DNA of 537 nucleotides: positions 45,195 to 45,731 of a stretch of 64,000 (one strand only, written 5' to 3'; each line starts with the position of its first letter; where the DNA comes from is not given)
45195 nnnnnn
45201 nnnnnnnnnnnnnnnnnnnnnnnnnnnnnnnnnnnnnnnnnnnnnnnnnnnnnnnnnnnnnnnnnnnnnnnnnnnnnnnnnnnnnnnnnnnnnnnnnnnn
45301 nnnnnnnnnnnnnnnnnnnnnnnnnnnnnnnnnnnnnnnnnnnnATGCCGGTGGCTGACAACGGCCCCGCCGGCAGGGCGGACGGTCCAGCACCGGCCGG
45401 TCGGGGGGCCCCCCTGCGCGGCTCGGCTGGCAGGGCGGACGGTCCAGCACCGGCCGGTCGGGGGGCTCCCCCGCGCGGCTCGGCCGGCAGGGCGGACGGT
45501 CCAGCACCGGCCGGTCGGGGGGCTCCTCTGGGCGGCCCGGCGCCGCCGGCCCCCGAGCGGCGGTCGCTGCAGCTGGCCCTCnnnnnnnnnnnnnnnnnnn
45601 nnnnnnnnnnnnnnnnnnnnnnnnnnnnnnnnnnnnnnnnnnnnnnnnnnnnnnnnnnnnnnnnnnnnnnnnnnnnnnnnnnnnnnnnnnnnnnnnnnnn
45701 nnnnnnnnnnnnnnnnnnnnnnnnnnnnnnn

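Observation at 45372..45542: In-frame 57-bp x3 tandem repeat in the TrpX-like membrane protein N-terminus, same period and similar core as the trpB repeat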

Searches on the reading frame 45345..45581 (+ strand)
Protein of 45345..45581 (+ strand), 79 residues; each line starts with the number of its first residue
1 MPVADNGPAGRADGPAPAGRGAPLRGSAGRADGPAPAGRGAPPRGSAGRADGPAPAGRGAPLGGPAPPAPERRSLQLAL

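Call 80: search_protein_representatives(protein=window:45345-45581:+)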
Query: 79 residues. Proteins with E-value up to 0.001 (for the whole library): 1; up to 1e-10: 0; up to 1e-30: 0. The best 1 are listed.
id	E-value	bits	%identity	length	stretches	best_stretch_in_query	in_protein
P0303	2.4e-05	40.9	40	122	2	9-61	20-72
